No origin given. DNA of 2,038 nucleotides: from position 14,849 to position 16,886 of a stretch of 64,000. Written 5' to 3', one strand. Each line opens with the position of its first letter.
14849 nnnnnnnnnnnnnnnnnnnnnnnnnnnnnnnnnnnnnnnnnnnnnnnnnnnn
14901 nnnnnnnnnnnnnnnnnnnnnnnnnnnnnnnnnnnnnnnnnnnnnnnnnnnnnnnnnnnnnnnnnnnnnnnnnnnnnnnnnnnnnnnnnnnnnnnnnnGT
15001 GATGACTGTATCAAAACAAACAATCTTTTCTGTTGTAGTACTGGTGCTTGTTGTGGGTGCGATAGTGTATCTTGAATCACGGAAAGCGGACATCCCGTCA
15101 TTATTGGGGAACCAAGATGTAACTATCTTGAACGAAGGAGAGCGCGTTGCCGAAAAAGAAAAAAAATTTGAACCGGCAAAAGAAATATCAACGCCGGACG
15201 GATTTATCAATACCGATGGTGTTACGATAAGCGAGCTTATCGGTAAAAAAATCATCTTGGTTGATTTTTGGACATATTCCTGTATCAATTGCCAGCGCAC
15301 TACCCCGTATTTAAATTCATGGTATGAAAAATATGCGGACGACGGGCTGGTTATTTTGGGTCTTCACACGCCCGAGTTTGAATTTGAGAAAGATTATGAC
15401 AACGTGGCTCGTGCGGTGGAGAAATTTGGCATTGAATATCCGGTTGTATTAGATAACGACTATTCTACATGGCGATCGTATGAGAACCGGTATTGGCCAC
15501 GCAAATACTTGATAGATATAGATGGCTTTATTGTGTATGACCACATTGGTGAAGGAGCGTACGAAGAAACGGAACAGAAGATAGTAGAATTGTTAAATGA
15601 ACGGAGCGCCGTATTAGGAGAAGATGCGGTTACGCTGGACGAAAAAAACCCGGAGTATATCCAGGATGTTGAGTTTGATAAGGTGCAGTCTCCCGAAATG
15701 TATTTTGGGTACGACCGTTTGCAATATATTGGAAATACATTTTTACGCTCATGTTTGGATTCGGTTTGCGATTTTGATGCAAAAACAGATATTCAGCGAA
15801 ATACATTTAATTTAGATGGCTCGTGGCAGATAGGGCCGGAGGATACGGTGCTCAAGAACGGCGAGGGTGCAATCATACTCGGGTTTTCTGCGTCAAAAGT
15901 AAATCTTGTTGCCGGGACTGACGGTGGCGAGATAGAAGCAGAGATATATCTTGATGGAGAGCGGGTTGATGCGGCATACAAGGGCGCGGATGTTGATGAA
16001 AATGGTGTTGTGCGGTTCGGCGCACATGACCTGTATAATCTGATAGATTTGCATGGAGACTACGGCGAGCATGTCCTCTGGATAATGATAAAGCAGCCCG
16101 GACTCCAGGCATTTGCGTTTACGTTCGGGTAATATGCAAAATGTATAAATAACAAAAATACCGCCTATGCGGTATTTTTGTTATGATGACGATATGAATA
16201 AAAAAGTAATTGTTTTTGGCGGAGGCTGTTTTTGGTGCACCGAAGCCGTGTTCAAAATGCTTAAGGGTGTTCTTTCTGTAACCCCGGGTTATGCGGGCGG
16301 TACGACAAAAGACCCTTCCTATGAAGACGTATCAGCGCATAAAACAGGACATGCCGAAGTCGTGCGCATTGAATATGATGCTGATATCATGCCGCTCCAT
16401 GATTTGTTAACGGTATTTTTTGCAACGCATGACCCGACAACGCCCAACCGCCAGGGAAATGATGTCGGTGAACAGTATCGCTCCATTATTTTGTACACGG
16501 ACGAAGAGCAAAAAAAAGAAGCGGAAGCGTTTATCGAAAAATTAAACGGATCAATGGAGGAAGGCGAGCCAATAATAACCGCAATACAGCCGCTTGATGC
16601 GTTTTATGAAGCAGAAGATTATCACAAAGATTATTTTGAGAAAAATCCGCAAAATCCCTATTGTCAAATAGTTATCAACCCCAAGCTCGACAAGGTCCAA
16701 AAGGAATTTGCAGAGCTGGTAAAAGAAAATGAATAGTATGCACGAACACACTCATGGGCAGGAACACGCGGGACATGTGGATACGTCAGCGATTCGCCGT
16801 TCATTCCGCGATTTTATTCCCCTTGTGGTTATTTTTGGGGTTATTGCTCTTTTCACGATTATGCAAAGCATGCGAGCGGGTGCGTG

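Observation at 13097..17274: Extracytoplasmic thiol-redox cluster: Met-rich cupredoxin-like protein, TlpA-like thioredoxin, CcdA, DipZ-like thioredoxin, MsrA, MauE/DoxX-like protein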

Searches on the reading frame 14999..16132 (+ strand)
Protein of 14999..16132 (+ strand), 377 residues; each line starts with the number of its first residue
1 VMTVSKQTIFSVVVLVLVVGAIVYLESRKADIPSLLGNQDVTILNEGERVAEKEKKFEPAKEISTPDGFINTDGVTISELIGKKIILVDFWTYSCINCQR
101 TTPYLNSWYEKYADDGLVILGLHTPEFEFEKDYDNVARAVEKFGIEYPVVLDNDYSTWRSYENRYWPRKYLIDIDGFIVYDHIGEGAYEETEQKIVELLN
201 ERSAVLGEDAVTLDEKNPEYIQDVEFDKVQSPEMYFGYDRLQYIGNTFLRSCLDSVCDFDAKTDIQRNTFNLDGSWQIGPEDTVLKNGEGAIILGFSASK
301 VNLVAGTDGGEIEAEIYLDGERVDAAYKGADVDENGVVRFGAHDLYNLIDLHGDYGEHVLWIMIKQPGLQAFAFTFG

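Call 3: search_protein_families(library=pfam, proteins=[window:14999-16132:+], max_evalue=0.01)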
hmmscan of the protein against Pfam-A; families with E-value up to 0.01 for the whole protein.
window:14999-16132:+ (377 aa): 5 families
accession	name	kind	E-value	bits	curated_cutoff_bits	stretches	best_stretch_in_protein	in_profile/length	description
PF17991.7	Thioredoxin_10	-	8.4e-30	104.6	27.1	1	231-377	1-142/142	Thioredoxin like C-terminal domain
PF00578.27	AhpC-TSA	-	2.3e-10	40.9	26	1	60-180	5-123/124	AhpC/TSA family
PF13905.12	Thioredoxin_8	-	3.1e-10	40.7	27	1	84-177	2-93/94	Thioredoxin-like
PF08534.16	Redoxin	-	3.8e-10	40.2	26.6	1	75-191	21-140/148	Redoxin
PF00085.26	Thioredoxin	-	0.0028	18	23.5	1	83-118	18-52/103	Thioredoxin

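Call 4: search_protein_families(library=ncbifam, proteins=[window:14999-16132:+], max_evalue=0.01)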
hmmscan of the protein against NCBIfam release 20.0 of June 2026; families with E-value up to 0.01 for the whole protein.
window:14999-16132:+ (377 aa): 8 families
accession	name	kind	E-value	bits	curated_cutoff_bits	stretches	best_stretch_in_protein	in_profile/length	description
NF002854.0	PRK03147.1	subfamily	1.9e-16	60.4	170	1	71-193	51-167/176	thiol-disulfide oxidoreductase ResA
NF041202.1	StoA_CxxC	exception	1.3e-09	38.1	210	1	70-185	41-151/163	endospore biogenesis thiol-disulfide oxidoreductase StoA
TIGR00385.1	dsbE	subfamily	1.4e-05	24.7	123.15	1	79-197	58-169/173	DsbE family thiol:disulfide interchange protein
NF047697.1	ThioredTrxAClost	equivalog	9.7e-05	22.5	140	1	83-115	17-49/105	thioredoxin TrxA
NF033782.1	lipoprot_Omp28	subfamily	0.00042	19.6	150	1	79-131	34-86/264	Omp28 family outer membrane lipoprotein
TIGR01068.1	thioredoxin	equivalog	0.00091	19.4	96.8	1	82-114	13-45/101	thioredoxin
NF010625.0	PRK14018.1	equivalog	0.0012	17.4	522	1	82-190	55-162/521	bifunctional peptide-methionine (S)-S-oxide reductase MsrA/peptide-methionine (R)-S-oxide reductase MsrB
NF011941.0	PRK15412.1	equivalog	0.005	16.4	359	1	61-200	51-177/185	thiol:disulfide interchange protein DsbE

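Call 44: search_solved_structures(query=window:14999-16132:+, max_evalue=0.001, show_alignments=1)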
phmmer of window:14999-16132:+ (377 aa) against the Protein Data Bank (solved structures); distinct sequences matched with E-value up to 0.001: 27.
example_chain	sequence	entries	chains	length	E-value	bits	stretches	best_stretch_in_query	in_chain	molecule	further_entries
2hyx_A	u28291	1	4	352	4.9e-51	177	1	37-309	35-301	Protein dipZ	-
5cyy_A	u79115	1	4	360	5.7e-51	176.8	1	39-309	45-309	Protein DipZ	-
7djj_A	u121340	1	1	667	1.6e-20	76.6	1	69-196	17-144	Protein SUPPRESSOR OF QUENCHING 1, chloroplastic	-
6gc1_A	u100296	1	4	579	6.9e-20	74.5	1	69-188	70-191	NHL repeat-containing protein 2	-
7djk_A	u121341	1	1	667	2e-18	69.7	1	69-196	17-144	Protein SUPPRESSOR OF QUENCHING 1, chloroplastic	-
2b5x_A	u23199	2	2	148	1.7e-16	63.3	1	58-200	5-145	YkuV protein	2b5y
4nmu_A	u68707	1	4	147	4.1e-13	52.2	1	74-193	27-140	Thiol-disulfide oxidoreductase ResA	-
3c71_A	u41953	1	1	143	2.2e-09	39.9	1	73-180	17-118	Thiol-disulfide oxidoreductase resA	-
3c73_A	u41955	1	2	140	2.3e-09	39.8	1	73-180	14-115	Thiol-disulfide oxidoreductase resA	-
2h1b_A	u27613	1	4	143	5.9e-09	38.5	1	73-180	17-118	Thiol-disulfide oxidoreductase resA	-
1st9_A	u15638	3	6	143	5.9e-09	38.5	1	73-180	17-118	Thiol-disulfide oxidoreductase resA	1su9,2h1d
2f9s_A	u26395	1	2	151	6.7e-09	38.3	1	73-180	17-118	Thiol-disulfide oxidoreductase resA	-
2lrn_A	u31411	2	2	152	2.2e-08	36.6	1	73-194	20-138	Thiol:disulfide interchange protein | Putative thiol-disulfide oxidoreductase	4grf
2h1a_A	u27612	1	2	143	9.7e-08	34.5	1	73-180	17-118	Thiol-disulfide oxidoreductase resA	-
2h19_A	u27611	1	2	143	1e-07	34.4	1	73-180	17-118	Thiol-disulfide oxidoreductase resA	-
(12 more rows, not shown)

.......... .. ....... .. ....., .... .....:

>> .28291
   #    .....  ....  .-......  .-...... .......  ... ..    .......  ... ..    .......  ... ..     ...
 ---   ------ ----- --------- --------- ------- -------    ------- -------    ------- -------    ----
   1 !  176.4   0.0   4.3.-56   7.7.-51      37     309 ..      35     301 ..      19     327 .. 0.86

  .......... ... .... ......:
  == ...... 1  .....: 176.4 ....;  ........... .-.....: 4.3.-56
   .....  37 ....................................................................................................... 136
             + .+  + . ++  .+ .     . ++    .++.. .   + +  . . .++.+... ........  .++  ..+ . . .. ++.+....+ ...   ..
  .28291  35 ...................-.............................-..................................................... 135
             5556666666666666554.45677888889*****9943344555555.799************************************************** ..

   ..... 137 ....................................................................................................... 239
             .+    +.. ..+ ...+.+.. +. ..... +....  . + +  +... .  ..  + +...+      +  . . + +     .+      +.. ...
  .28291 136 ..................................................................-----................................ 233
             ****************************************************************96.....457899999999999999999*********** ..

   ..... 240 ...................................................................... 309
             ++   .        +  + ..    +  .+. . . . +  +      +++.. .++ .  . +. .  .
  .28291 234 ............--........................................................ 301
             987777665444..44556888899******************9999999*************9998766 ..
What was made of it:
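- On DsbD/DipZ: Calls 3 and 44 (2HYX E 5e-51, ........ conserved).
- CcdA and ResA-like hits: NCBIfam ResA 60 bits for gene 4, and PDB ResA E 4e-13 (calls 4, 44).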

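Call 76: find_homologous_proteins(query=window:14999-16132:+, max_evalue=1e-20)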
Query window:14999-16132:+ (377 aa): 7669 proteins with E <= 1e-20 among 8000 candidates; the best 120 are listed.
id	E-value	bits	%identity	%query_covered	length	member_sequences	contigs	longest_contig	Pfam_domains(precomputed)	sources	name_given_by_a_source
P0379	1.5e-253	858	100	100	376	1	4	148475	PF17991.8,PF08534.17,PF13905.13,PF00578.28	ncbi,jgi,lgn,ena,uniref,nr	ncbi:MAG: thiol-disulfide isomerase [Candidatus Niyogibacteria bacterium CG10_big_fil_rev_8_21_14_0_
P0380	1.7e-193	661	76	100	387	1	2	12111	PF17991.8,PF08534.17,PF13905.13,PF00578.28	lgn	-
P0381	4.9e-192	656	74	100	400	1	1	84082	PF17991.8,PF08534.17,PF13905.13,PF00578.28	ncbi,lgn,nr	ncbi:MAG: redoxin domain-containing protein [bacterium]|nr:redoxin domain-containing protein [bacter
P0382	4.5e-183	627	71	100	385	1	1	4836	PF17991.8,PF08534.17,PF13905.13,PF00578.28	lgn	-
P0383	1.0e-157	543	66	98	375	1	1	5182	PF17991.8,PF08534.17,PF13905.13,PF00578.28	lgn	-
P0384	2.0e-156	539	63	100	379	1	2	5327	PF17991.8,PF08534.17,PF13905.13,PF00578.28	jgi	-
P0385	9.2e-152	523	63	100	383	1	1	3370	PF17991.8,PF08534.17,PF13905.13,PF00578.28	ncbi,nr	ncbi:MAG: redoxin domain-containing protein [Candidatus Spechtbacteria bacterium]|nr:redoxin domain-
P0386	2.1e-151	522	64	96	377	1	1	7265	PF17991.8,PF08534.17,PF13905.13,PF00578.28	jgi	-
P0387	2.8e-150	519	63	99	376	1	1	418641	PF17991.8,PF08534.17,PF13905.13,PF00578.28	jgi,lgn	jgi:thiol-disulfide isomerase/thioredoxin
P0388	4.8e-150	518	62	94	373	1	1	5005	PF17991.8,PF08534.17,PF13905.13,PF00578.28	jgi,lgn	jgi:thiol-disulfide isomerase/thioredoxin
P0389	1.3e-149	516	61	98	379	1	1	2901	PF17991.8,PF08534.17,PF13905.13,PF00578.28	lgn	-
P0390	1.7e-149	516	61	95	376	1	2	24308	PF17991.8,PF08534.17,PF13905.13,PF00578.28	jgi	-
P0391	2.5e-148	512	63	98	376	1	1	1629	PF17991.8,PF08534.17,PF13905.13,PF00578.28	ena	-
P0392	1.0e-147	510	62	97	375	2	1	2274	PF17991.8,PF08534.17,PF13905.13,PF00578.28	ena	-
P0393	2.0e-147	509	61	99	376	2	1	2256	PF17991.8,PF08534.17,PF13905.13,PF00578.28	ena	-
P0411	1.5e-140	487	60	100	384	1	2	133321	PF17991.8,PF08534.17,PF13905.13,PF00578.28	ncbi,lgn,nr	ncbi:MAG: redoxin domain-containing protein [Parcubacteria group bacterium]|nr:redoxin domain-contai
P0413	1.4e-139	483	60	100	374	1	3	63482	PF17991.8,PF08534.17,PF13905.13,PF00578.28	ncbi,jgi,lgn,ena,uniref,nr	ncbi:thiol-disulfide isomerase [Candidatus Kaiserbacteria bacterium CG10_big_fil_rev_8_21_14_0_10_49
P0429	6.3e-137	475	59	95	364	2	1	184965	PF17991.8,PF08534.17,PF13905.13,PF00578.28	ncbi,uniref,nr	ncbi:MAG: thiol-disulfide isomerase [Candidatus Ryanbacteria bacterium CG10_big_fil_rev_8_21_14_0_10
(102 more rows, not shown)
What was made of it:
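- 15002..16132 (+): Gene 4: anchored DipZ-C-type thioredoxin (CINC at 15281-15292) plus Thioredoxin_10 domain; with CcdA it forms a split DipZ. At least 7,669 homologues, mostly CPR, annotated thiol-disulfide isomerase or redoxin (call 76).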

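Call 77: find_encoding_contigs(protein=P0387, flank=5000, max_places=1)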
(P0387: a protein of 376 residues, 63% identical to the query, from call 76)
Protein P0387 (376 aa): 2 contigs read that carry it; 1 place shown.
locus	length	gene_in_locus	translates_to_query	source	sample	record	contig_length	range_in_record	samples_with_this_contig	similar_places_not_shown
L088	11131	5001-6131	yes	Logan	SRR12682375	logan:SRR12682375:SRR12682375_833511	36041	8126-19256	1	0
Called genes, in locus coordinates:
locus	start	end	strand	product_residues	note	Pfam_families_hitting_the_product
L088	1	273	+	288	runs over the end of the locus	PF00246:Peptidase_M14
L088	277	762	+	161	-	PF07291:MauE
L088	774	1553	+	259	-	PF00551:Formyl_trans_N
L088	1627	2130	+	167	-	PF04542:Sigma70_r2, PF08281:Sigma70_r4_2, PF04545:Sigma70_r4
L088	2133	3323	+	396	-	PF18915:DUF5667 (weak)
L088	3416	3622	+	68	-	PF12844:HTH_19, PF13560:HTH_31 (weak), PF01381:HTH_3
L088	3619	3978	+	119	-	-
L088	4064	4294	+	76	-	-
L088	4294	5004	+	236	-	PF02683:DsbD_TM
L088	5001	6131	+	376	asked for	PF08534:Redoxin, PF00578:AhpC-TSA, PF13905:Thioredoxin_8, PF17991:Thioredoxin_10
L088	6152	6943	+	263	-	PF07224:Chlorophyllase (faint), PF01738:DLH, PF00326:Peptidase_S9 (faint)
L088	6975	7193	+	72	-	-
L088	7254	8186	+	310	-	PF10648:Gmad2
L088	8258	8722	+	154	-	PF01625:PMSR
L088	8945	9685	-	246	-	PF04087:DUF389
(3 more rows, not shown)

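Call 78: find_encoding_contigs(protein=P0413, flank=5000, max_places=1)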
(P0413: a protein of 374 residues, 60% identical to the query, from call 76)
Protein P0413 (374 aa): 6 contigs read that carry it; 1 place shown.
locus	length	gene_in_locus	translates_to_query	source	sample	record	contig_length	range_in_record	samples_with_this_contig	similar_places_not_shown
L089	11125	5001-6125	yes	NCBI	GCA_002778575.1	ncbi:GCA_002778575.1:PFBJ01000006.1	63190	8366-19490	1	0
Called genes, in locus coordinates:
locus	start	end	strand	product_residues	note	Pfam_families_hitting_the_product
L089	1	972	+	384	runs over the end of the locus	PF00999:Na_H_Exchanger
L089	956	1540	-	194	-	PF01569:PAP2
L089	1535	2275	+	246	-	-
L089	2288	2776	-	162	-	-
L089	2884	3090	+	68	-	PF01381:HTH_3, PF12844:HTH_19 (weak), PF13560:HTH_31 (weak)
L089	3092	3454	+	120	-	-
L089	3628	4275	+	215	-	PF08534:Redoxin (weak), PF00085:Thioredoxin, PF00578:AhpC-TSA, PF13098:Thioredoxin_2 (weak)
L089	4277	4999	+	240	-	PF02683:DsbD_TM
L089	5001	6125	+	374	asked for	PF00578:AhpC-TSA, PF08534:Redoxin, PF13905:Thioredoxin_8, PF17991:Thioredoxin_10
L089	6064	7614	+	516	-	PF00704:Glyco_hydro_18, PF01471:PG_binding_1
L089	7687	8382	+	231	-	PF13623:SurA_N_2, PF13624:SurA_N_3, PF09312:SurA_N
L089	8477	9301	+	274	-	PF25145:NfeD1b_N, PF01343:Peptidase_S49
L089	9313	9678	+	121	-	PF01863:YgjP-like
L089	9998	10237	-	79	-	-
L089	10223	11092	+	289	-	-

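Call 79: find_encoding_contigs(protein=P0429, flank=5000, max_places=1)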
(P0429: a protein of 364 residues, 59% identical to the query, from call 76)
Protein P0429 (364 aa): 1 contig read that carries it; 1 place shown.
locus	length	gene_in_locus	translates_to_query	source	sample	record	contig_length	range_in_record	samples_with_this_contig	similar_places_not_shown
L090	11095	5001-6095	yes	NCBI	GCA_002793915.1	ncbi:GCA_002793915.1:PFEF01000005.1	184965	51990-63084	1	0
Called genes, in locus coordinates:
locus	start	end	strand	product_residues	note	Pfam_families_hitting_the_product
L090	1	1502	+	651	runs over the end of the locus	PF05649:Peptidase_M13_N, PF01431:Peptidase_M13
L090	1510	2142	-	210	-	PF01726:LexA_DNA_bind (weak), PF00717:Peptidase_S24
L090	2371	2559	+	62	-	-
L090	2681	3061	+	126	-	PF05014:Nuc_deoxyrib_tr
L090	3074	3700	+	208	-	PF03352:Adenine_glyco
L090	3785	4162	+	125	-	PF00072:Response_reg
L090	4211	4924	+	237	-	PF02683:DsbD_TM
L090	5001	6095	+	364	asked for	PF00578:AhpC-TSA, PF08534:Redoxin, PF13905:Thioredoxin_8 (weak), PF17991:Thioredoxin_10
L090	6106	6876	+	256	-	PF03372:Exo_endo_phos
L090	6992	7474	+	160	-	PF01625:PMSR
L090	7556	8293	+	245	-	PF00657:Lipase_GDSL (weak), PF13472:Lipase_GDSL_2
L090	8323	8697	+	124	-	PF04020:Phage_holin_4_2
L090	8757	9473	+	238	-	-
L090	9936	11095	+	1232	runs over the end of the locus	-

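Call 80: find_encoding_contigs(protein=P0411, flank=5000, max_places=1)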
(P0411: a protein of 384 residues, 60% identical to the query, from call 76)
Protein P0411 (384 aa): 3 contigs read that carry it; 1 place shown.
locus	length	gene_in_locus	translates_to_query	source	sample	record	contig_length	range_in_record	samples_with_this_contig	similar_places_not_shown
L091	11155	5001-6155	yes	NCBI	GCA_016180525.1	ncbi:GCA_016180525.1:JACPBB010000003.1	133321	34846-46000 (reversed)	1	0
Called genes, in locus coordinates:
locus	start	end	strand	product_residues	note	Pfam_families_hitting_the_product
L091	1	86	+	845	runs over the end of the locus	PF00403:HMA, PF00122:E1-E2_ATPase, PF08282:Hydrolase_3 (faint), PF00702:Hydrolase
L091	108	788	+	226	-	PF01794:Ferric_reduct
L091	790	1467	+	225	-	PF02525:Flavodoxin_2 (weak), PF03358:FMN_red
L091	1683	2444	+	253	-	PF24392:Parb-CE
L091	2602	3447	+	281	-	-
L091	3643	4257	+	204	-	PF10648:Gmad2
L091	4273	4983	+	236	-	PF02683:DsbD_TM, PF13386:DsbD_2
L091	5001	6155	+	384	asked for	PF00578:AhpC-TSA, PF08534:Redoxin, PF13905:Thioredoxin_8 (weak), PF17991:Thioredoxin_10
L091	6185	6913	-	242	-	PF01712:dNK (weak), PF13521:AAA_28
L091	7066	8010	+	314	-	PF01633:Choline_kinase, PF01636:APH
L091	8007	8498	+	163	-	PF00383:dCMP_cyt_deam_1, PF14437:MafB19-deam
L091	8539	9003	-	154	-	-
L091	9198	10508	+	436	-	PF07705:CARDB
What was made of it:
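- L091 has a CopA gene 4 kb from ccdA-dipZC (call 80).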

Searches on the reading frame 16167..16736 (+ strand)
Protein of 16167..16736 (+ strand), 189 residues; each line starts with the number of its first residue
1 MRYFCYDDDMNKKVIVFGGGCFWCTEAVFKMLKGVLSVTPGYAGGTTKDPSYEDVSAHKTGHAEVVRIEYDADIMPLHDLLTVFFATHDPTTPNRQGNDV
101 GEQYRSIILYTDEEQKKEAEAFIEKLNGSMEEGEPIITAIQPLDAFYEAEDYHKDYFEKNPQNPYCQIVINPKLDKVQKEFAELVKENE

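Call 3: search_protein_families(library=pfam, proteins=[window:16167-16736:+], max_evalue=0.01)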
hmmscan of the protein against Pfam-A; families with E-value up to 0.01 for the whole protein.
window:16167-16736:+ (189 aa): 2 families
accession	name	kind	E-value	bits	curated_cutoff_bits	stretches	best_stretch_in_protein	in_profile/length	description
PF01625.27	PMSR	-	5.9e-63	212.1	23.7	1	15-167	2-153/153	Peptide methionine sulfoxide reductase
PF14131.11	DUF4298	-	0.0017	18.8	27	1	114-160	6-52/87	Domain of unknown function (DUF4298)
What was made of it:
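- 16194..16736 (+): Gene 5: cytoplasmic MsrA (GCFWC type); a neighbour, not part of the core system. PMSR 212 bits (call 3).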

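Call 4: search_protein_families(library=ncbifam, proteins=[window:16167-16736:+], max_evalue=0.01)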
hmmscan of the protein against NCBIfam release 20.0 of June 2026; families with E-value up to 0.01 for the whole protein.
window:16167-16736:+ (189 aa): 5 families
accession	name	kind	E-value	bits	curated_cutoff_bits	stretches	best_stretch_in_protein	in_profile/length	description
NF004042.0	PRK05550.1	equivalog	7.6e-65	218.9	330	1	10-172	132-291/293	bifunctional methionine sulfoxide reductase B/A protein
TIGR00401.1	msrA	equivalog_domain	5.2e-56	189.3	108.1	1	13-163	1-151/153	peptide-methionine (S)-S-oxide reductase MsrA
NF010625.0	PRK14018.1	equivalog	2.9e-49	168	522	1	9-178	195-360/521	bifunctional peptide-methionine (S)-S-oxide reductase MsrA/peptide-methionine (R)-S-oxide reductase MsrB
NF004038.0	PRK05528.1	equivalog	2.1e-27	96.1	200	1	14-170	3-149/157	peptide-methionine (S)-S-oxide reductase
NF041383.1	Trx_VPGUxxT_two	exception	5e-05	23.1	275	1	10-83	143-199/287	VPGUxxT family thioredoxin-like (seleno)protein, type 2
